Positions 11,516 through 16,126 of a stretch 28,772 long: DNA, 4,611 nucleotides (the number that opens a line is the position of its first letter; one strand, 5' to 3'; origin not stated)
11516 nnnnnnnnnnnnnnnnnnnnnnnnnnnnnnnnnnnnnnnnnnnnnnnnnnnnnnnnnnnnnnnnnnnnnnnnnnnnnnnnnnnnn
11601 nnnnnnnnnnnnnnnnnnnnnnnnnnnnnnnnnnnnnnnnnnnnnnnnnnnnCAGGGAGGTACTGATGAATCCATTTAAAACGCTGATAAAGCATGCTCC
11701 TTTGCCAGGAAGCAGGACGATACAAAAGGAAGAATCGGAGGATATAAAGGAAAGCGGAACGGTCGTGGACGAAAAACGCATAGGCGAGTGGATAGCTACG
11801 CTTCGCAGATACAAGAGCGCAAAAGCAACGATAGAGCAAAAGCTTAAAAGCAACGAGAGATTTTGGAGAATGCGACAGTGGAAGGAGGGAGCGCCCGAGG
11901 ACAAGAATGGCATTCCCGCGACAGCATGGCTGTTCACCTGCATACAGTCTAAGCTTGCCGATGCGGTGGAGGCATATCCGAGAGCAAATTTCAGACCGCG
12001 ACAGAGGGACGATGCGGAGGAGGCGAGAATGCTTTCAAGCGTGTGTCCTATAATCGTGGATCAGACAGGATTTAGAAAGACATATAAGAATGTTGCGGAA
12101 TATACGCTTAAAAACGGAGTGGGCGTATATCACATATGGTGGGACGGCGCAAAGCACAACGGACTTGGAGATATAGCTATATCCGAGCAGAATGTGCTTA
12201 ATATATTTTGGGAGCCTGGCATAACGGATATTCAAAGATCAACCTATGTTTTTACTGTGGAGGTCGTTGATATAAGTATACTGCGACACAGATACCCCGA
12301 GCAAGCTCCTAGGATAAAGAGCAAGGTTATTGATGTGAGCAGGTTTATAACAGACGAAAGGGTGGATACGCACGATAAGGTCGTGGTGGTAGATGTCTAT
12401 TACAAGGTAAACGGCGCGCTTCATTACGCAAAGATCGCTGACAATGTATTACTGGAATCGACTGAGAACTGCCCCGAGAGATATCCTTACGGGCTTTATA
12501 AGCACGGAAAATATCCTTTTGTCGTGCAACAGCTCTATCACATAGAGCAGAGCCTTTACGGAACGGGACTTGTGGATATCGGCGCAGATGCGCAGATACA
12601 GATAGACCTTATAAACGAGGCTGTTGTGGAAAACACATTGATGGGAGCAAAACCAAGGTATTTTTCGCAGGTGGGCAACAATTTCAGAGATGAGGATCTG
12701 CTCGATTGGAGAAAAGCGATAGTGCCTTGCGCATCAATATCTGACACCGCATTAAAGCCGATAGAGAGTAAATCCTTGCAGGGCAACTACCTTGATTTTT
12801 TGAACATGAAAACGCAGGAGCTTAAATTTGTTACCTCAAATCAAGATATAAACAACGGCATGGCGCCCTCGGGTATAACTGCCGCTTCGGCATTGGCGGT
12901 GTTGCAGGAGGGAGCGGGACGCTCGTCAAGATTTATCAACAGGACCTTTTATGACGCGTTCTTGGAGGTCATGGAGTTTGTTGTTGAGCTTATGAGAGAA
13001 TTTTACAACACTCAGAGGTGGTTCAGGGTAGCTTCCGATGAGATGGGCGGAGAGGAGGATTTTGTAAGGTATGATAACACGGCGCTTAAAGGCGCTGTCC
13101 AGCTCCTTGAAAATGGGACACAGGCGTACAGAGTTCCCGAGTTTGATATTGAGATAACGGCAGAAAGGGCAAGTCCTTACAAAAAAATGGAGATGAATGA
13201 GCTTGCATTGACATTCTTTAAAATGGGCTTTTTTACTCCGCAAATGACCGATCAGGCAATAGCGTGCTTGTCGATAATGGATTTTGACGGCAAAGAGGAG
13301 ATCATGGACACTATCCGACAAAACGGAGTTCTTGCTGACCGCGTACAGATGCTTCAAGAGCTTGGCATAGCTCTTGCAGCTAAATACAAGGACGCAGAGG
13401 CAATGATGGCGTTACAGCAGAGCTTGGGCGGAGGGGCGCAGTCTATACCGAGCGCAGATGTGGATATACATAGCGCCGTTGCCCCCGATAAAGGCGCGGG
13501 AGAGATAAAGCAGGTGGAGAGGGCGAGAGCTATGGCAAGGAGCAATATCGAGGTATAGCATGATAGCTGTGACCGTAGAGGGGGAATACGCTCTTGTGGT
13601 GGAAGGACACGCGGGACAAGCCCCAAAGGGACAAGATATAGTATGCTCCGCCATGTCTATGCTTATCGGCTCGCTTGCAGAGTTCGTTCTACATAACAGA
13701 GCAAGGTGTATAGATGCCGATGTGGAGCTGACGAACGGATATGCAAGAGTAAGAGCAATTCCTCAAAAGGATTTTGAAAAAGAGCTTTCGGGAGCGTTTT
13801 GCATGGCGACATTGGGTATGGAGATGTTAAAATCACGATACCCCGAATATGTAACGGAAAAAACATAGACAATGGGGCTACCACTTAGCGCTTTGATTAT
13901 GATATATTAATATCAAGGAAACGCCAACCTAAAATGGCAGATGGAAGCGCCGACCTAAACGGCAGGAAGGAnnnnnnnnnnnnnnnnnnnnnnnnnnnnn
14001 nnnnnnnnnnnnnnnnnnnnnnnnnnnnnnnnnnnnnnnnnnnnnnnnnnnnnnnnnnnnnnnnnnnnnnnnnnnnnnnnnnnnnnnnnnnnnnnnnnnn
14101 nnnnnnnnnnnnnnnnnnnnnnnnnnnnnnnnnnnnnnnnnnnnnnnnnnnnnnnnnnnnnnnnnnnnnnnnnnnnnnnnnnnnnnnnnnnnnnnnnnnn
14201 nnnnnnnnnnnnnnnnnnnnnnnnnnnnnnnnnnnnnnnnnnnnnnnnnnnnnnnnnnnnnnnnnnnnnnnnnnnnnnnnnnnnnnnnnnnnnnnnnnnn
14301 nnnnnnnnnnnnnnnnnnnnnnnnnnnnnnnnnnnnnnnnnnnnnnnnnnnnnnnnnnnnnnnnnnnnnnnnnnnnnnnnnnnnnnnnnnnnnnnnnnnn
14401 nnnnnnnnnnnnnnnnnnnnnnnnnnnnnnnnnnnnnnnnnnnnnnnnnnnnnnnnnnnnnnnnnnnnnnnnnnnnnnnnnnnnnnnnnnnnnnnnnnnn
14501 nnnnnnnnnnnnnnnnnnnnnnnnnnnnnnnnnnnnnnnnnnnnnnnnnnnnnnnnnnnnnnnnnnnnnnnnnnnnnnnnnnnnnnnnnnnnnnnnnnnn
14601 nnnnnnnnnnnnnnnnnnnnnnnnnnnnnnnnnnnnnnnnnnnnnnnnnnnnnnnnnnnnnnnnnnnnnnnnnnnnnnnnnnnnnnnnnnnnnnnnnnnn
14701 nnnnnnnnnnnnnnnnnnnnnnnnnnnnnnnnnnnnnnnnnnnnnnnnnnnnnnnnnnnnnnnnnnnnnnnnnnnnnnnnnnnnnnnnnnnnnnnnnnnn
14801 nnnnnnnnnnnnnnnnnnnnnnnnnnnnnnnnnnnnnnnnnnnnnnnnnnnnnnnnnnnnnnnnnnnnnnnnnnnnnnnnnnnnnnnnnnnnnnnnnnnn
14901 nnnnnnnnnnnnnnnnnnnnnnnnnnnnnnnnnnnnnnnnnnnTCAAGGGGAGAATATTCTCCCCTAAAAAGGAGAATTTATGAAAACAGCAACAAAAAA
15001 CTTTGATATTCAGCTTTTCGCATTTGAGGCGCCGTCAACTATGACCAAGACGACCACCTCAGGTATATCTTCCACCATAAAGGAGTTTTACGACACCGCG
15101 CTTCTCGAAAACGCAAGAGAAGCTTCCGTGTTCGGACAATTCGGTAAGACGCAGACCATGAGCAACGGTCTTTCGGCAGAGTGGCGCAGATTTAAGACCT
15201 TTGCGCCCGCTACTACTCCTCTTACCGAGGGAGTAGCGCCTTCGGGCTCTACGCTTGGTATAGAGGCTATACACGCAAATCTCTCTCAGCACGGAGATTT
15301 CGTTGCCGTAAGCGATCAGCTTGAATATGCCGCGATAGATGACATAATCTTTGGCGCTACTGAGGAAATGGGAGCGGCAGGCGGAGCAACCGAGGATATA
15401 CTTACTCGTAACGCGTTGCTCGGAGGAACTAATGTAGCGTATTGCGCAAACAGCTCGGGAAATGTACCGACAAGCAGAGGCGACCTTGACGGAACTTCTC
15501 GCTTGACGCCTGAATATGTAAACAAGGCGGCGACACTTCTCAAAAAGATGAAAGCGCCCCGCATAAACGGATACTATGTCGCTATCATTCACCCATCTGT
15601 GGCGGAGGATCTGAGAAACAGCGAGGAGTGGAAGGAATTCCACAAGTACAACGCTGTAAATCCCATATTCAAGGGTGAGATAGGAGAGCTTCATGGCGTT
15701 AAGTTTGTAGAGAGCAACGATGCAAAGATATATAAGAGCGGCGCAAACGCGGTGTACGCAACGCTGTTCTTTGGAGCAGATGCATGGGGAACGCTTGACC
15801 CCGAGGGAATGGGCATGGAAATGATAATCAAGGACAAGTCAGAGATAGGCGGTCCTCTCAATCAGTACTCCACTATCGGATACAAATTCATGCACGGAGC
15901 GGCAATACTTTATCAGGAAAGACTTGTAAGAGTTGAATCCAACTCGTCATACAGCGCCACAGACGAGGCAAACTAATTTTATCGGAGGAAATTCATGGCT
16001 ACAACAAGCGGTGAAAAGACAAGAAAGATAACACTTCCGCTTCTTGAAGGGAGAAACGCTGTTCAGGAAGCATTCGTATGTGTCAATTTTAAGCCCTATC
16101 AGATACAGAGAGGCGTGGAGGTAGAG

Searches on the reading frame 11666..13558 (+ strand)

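Call 8: search_protein_families(library=pfam, proteins=[window:11666-13558:+], max_evalue=0.01)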
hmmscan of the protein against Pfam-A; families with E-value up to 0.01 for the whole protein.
window:11666-13558:+ (630 aa): 2 families
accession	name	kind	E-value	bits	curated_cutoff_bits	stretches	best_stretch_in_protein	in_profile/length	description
PF16510.12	P22_portal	-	7.1e-25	88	26.1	2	360-585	359-582/594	Phage P22-like portal protein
PF23899.1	SU10_portal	-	1.3e-11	44.2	30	1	257-457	298-488/593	Phage SU10 portal protein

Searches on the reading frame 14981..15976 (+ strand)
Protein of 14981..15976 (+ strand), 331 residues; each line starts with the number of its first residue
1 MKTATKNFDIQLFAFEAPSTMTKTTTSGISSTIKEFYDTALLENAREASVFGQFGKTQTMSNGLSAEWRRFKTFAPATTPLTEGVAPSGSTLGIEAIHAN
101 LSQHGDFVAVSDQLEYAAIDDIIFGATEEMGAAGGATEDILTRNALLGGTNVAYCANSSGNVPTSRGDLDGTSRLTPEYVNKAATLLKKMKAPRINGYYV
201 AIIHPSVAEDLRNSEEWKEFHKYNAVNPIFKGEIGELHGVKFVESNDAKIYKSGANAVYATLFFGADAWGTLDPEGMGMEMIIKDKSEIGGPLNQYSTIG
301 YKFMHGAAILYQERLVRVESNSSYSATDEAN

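Call 8: search_protein_families(library=pfam, proteins=[window:14981-15976:+], max_evalue=0.01)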
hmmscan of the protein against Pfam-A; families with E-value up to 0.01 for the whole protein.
window:14981-15976:+ (331 aa): 4 families
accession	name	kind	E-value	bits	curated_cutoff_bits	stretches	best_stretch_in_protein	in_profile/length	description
PF13252.12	Phage_capsid_3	-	2.2e-09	37.2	23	1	138-268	143-296/376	Phage capsid protein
PF25209.1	Phage_capsid_4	-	6.6e-09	36.9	27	1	41-308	23-250/262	Phage capsid protein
PF19821.5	Phage_capsid_2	-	0.00039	20.2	25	1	136-313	127-283/293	Phage capsid protein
PF05065.19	Phage_capsid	-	0.01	15.7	24.2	0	32-265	4-227/280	Phage capsid family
